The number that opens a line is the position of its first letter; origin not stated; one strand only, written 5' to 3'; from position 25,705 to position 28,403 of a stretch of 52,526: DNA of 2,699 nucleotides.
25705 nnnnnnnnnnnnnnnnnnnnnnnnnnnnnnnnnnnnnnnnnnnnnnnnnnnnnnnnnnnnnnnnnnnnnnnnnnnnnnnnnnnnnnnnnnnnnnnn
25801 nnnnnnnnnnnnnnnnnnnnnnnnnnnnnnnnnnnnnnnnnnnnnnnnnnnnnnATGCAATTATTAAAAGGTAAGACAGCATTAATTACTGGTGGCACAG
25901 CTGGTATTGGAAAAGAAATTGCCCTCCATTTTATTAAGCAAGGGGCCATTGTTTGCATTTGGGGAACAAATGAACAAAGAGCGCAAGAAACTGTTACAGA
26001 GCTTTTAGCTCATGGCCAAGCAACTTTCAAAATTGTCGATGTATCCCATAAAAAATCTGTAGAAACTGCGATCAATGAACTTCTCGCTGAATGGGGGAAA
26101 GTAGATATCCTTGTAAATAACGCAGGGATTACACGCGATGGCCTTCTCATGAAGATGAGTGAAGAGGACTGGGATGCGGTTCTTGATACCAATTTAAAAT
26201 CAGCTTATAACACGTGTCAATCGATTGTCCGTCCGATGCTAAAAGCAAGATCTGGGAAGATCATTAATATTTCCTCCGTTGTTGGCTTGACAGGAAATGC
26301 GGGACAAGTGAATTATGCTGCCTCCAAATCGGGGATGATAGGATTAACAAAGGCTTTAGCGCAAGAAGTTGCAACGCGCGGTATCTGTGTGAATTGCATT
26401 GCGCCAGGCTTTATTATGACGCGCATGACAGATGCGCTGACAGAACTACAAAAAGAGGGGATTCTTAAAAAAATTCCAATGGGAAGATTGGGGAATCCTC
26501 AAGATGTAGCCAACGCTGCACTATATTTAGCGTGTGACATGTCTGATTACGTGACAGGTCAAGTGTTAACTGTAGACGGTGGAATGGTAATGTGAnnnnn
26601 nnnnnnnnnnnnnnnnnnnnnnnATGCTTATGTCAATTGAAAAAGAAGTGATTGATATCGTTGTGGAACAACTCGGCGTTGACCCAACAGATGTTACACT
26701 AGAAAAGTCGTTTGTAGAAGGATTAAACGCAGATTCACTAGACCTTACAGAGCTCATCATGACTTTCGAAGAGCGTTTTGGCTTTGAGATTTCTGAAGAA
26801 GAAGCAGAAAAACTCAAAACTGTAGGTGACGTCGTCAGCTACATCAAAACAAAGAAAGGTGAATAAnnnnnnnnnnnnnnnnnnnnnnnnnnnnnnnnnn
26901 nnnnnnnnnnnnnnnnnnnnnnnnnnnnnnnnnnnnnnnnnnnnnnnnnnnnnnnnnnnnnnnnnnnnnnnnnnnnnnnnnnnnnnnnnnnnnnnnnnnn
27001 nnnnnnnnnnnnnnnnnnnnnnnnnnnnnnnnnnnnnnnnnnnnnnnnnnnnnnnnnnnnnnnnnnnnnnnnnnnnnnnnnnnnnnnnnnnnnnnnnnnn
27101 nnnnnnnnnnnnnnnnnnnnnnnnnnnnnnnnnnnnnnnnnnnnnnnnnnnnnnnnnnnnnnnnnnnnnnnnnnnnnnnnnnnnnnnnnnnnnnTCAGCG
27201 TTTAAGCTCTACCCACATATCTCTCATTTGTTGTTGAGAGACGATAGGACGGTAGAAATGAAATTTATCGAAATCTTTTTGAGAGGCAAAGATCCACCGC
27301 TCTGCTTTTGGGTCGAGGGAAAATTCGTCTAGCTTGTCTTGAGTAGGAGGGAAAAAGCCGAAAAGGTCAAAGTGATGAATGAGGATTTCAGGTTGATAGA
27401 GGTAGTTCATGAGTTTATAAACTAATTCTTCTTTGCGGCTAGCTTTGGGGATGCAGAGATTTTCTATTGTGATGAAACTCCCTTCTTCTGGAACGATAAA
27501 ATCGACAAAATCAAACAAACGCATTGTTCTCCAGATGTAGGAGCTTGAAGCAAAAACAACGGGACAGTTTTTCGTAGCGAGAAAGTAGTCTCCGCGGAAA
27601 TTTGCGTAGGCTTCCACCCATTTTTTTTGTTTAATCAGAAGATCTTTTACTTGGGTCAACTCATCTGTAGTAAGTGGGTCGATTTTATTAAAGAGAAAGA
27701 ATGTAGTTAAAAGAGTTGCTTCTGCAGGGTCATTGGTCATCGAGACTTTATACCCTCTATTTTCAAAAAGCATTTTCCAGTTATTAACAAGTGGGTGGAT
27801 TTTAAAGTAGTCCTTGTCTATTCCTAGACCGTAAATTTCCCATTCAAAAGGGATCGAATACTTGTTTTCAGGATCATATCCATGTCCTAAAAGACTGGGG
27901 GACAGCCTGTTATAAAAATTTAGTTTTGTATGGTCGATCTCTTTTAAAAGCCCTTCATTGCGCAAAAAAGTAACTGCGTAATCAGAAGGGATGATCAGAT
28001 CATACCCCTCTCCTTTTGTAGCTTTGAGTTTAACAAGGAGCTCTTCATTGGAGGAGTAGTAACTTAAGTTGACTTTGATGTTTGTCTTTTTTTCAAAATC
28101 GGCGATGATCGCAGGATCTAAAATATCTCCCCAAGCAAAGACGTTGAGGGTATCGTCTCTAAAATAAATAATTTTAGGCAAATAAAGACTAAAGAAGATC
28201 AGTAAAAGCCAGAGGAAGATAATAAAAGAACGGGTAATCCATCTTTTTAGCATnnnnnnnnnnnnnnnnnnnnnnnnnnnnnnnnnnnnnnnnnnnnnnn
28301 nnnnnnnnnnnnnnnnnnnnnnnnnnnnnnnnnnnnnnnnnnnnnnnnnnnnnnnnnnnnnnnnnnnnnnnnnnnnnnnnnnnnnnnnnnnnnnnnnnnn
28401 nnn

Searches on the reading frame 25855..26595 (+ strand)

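Call 18: search_protein_families(library=ncbifam, proteins=[window:25855-26595:+])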
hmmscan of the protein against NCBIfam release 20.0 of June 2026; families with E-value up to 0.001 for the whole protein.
window:25855-26595:+ (246 aa): 239 families (the best 25 are shown)
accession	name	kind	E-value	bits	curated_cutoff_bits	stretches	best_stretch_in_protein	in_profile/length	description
NF004197.0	PRK05653.1-1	equivalog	3.6e-102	341.2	332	1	3-246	4-248/249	3-oxoacyl-ACP reductase FabG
TIGR01830.1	3oxo_ACP_reduc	equivalog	9.9e-99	329.9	297.75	1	9-245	1-239/239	3-oxoacyl-[acyl-carrier-protein] reductase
NF004198.0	PRK05653.1-3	equivalog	5.6e-85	284.7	296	1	1-246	2-248/248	3-oxoacyl-ACP reductase FabG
NF009466.0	PRK12826.1-2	subfamily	9e-84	280.8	222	1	7-245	4-245/248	3-oxoacyl-ACP reductase FabG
NF004199.0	PRK05653.1-4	equivalog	7.5e-83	277.9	301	1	4-246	3-247/247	3-oxoacyl-ACP reductase FabG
NF009547.0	PRK12936.1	subfamily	6.3e-80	268.3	436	1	4-246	4-244/245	3-ketoacyl-(acyl-carrier-protein) reductase NodG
TIGR01829.1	AcAcCoA_reduct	subfamily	1.3e-77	260.7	302.1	1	7-246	1-242/242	acetoacetyl-CoA reductase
NF004200.0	PRK05653.1-5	equivalog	3.6e-76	255.9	273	1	7-245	3-242/242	3-oxoacyl-ACP reductase FabG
NF009464.0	PRK12824.1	subfamily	1.6e-75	253.9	269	1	7-246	3-244/245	3-oxoacyl-ACP reductase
NF005559.1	PRK07231.1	subfamily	3.2e-74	249.6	215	1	4-245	2-248/249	glucose 1-dehydrogenase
NF053542.1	FlxB_rubin_SDR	equivalog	4.5e-72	242.6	340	1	7-244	1-239/239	flexirubin biosynthesis SDR family reductase FlxB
NF004791.0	PRK06138.1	equivalog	2e-66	223.9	312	1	4-245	3-250/252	SDR family oxidoreductase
NF006070.0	PRK08213.1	subfamily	2.6e-65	220.5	279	1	4-245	10-257/259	gluconate 5-dehydrogenase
TIGR01831.1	fabG_rel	equivalog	7.9e-65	218.6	338.85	1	10-245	2-239/239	3-ketoacyl-ACP reductase FabG2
NF009546.0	PRK12935.1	equivalog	8.8e-65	218.7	418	1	1-246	1-247/247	acetoacetyl-CoA reductase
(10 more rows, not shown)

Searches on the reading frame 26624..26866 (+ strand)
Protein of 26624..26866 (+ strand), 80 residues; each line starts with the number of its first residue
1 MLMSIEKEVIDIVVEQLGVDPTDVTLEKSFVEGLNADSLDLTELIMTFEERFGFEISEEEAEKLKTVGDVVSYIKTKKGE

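Call 18: search_protein_families(library=ncbifam, proteins=[window:26624-26866:+])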
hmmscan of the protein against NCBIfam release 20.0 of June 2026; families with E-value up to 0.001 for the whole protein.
window:26624-26866:+ (80 aa): 16 families
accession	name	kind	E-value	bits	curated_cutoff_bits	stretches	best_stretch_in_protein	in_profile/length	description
NF002148.0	PRK00982.1-2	subfamily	2e-31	107.6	71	1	3-78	3-78/79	acyl carrier protein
TIGR00517.1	acyl_carrier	equivalog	6.2e-28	96.5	70.45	1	4-77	3-76/77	acyl carrier protein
NF002150.0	PRK00982.1-4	subfamily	4.2e-26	91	66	1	4-78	5-79/80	acyl carrier protein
NF002149.0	PRK00982.1-3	equivalog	2.6e-25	88.1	106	1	3-77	2-76/78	acyl carrier protein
NF002151.0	PRK00982.1-5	equivalog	1.1e-24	86.3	92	1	5-78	4-77/78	acyl carrier protein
NF002147.0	PRK00982.1-1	equivalog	1.3e-20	73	84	1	5-78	8-81/83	acyl carrier protein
NF040636.1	AcpM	exception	2.7e-18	65.8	146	1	7-76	8-77/93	meromycolate extension acyl carrier protein AcpM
NF009104.0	PRK12449.1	equivalog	3.7e-12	46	70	1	7-77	8-78/80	acyl carrier protein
NF006031.0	PRK08172.1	equivalog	3e-11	43.8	76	1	1-76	1-76/82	acyl carrier protein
NF003757.0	PRK05350.1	equivalog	2e-10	40.7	65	1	5-75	7-77/83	acyl carrier protein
NF058660.1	cispen_ACP_AmcB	equivalog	1e-08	35.2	80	1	5-77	2-78/80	cispentacin biosynthesis acyl carrier protein AmcB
NF004533.0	PRK05883.1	equivalog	2.5e-08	33.7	72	1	4-77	23-96/100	acyl carrier protein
NF006617.0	PRK09184.1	subfamily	3.4e-07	30.2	70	1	4-77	13-93/96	phosphopantetheine-binding protein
NF005079.0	PRK06508.1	equivalog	0.0002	21.7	83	1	7-60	6-59/93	acyl carrier protein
NF052616.1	ACP_for_OlsHI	equivalog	0.00025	21.4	130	1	4-78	3-81/83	ornithine lipid biosynthesis acyl carrier protein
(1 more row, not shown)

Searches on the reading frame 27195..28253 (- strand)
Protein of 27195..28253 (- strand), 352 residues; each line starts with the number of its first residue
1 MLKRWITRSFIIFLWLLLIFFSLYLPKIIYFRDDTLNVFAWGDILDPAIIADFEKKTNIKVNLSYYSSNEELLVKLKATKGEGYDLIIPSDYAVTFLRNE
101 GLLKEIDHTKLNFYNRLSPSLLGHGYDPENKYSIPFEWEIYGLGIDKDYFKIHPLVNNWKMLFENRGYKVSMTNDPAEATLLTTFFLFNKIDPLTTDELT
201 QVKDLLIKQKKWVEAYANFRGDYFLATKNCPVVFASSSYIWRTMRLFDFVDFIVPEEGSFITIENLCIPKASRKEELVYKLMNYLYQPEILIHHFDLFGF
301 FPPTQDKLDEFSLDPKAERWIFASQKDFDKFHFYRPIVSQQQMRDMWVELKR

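Call 18: search_protein_families(library=ncbifam, proteins=[window:27195-28253:-])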
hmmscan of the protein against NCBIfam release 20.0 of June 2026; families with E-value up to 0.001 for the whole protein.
window:27195-28253:- (352 aa): 4 families
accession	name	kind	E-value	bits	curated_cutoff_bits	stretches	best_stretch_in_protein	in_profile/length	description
NF007048.0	PRK09501.1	equivalog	4.7e-38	131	582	1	33-300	26-293/348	spermidine/putrescine ABC transporter substrate-binding protein PotD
NF007962.0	PRK10682.1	equivalog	2.9e-25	89.1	636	1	33-295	29-309/370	spermidine/putrescine ABC transporter substrate-binding protein PotF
NF043073.1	MMSYN1_0195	equivalog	3.5e-22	78.4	1250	1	3-116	565-677/1021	spermidine/putrescine ABC transporter permease/substrate-binding protein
NF041888.1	ABC_SBP_YdcS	equivalog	1.5e-06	27.3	725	0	50-167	55-169/379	putative ABC transporter substrate-binding protein YdcS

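Call 75: find_homologous_proteins(query=window:27195-28253:-, max_evalue=1e-40)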
Query window:27195-28253:- (352 aa): 637 proteins with E <= 1e-40 among 1991 candidates; the best 120 are listed.
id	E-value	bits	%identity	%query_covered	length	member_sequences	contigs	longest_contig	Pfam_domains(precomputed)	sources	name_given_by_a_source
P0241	1.2e-238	809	100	100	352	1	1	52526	PF13531.12,PF13416.12,PF13343.12,PF01547.31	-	-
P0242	2.2e-166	572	70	99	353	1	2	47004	PF13531.12,PF13416.12,PF13343.12,PF01547.31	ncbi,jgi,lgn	-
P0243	1.1e-156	540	65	99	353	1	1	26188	PF13416.12,PF13343.12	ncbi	-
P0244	5.5e-142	491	61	99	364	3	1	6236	PF13416.12,PF13343.12,PF01547.31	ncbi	-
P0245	6.5e-141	488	60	99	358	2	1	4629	PF13531.12,PF13416.12,PF13343.12,PF01547.31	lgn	-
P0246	2.4e-140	486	60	99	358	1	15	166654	PF13416.12,PF13343.12,PF01547.31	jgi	jgi:spermidine/putrescine transport system substrate-binding protein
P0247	3.2e-140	486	59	99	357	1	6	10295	PF13416.12,PF13343.12,PF01547.31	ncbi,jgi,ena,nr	ncbi:MAG TPA: extracellular solute-binding protein [Rhabdochlamydiaceae bacterium]|nr:extracellular 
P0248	1.3e-139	483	58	99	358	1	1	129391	PF13416.12,PF13343.12,PF01547.31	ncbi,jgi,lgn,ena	-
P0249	2.7e-139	482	59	99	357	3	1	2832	PF13531.12,PF13416.12,PF13343.12,PF01547.31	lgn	-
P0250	6.1e-139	481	60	99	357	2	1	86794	PF13416.12,PF13343.12,PF01547.31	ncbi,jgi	jgi:spermidine/putrescine transport system substrate-binding protein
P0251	6.3e-139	481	61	99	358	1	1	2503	PF13416.12,PF13343.12,PF01547.31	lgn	-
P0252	9.9e-139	481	59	99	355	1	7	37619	PF13416.12,PF13343.12,PF01547.31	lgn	-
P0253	1.1e-138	480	60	99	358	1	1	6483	PF13416.12,PF13343.12,PF01547.31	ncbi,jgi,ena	jgi:spermidine/putrescine transport system substrate-binding protein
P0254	1.2e-138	480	60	99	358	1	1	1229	PF13416.12,PF13343.12,PF01547.31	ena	-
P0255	1.8e-138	480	58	99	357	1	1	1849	PF13531.12,PF13416.12,PF13343.12,PF01547.31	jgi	jgi:spermidine/putrescine transport system substrate-binding protein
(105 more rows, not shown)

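Call 76: find_encoding_contigs(protein=P0242, flank=10000, max_places=2)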
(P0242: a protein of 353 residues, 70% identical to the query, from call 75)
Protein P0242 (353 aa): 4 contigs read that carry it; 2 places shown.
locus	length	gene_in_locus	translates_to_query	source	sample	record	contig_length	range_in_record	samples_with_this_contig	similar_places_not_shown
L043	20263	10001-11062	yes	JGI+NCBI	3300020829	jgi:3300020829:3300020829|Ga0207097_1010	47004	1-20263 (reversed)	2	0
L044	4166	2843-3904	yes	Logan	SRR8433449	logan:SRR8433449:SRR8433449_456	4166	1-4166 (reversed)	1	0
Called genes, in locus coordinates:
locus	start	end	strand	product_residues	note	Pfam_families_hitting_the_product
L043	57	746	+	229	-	-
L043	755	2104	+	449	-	PF04775:Bile_Hydr_Trans, PF01738:DLH (faint), PF08840:BAAT_C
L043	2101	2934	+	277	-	PF11019:DUF2608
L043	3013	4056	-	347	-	PF13784:Fic_N (faint), PF02661:Fic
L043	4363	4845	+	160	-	-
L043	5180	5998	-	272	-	-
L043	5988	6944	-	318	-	PF07992:Pyr_redox_2, PF12831:FAD_oxidored (faint), PF13738:Pyr_redox_3, PF00070:Pyr_redox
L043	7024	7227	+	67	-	-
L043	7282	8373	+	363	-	PF00005:ABC_tran, PF13304:AAA_21 (faint), PF08402:TOBE_2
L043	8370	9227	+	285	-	PF00528:BPD_transp_1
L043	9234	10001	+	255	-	PF00528:BPD_transp_1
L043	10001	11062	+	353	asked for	PF01547:SBP_bac_1, PF13531:SBP_bac_11 (faint), PF13416:SBP_bac_8, PF13343:SBP_bac_6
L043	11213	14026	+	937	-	PF08238:Sel1 (faint)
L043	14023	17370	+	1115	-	PF08238:Sel1 (faint)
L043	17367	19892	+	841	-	PF08238:Sel1 (faint)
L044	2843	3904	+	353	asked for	PF01547:SBP_bac_1, PF13531:SBP_bac_11 (faint), PF13416:SBP_bac_8, PF13343:SBP_bac_6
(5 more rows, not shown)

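Call 77: find_encoding_contigs(protein=P0243, flank=10000, max_places=2)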
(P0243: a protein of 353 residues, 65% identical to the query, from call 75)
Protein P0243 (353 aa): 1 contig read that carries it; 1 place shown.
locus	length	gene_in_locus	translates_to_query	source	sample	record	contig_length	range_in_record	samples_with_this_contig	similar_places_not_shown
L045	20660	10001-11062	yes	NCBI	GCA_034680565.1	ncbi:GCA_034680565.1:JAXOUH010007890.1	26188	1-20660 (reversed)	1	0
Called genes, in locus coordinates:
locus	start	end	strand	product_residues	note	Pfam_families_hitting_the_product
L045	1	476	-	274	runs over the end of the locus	PF01790:LGT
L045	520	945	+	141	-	PF02590:SPOUT_MTase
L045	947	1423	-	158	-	-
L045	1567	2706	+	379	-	PF01938:TRAM (weak)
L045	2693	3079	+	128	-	PF01648:ACPS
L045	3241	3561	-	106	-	-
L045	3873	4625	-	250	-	-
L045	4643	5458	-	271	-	-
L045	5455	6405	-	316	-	PF07992:Pyr_redox_2, PF13738:Pyr_redox_3, PF00070:Pyr_redox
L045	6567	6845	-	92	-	-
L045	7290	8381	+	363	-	PF00005:ABC_tran, PF13304:AAA_21 (faint), PF08402:TOBE_2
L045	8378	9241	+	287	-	PF00528:BPD_transp_1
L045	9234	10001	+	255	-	PF00528:BPD_transp_1 (weak)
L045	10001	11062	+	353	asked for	PF13416:SBP_bac_8, PF13343:SBP_bac_6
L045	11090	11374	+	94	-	-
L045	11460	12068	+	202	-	-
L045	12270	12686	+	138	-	-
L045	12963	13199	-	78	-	PF00550:PP-binding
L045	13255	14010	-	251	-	PF00106:adh_short, PF08659:KR, PF13561:adh_short_C2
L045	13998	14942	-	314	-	PF00698:Acyl_transf_1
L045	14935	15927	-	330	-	PF08545:ACP_syn_III, PF02797:Chal_sti_synt_C (faint), PF08541:ACP_syn_III_C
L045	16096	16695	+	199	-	PF21176:RecR_HhH, PF13662:Toprim_4, PF01751:Toprim, PF21175:RecR_C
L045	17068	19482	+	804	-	PF07244:POTRA, PF08478:POTRA_1 (faint), PF08479:POTRA_2 (faint), PF07244:POTRA, PF01103:Omp85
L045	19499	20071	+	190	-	PF03938:OmpH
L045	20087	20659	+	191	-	?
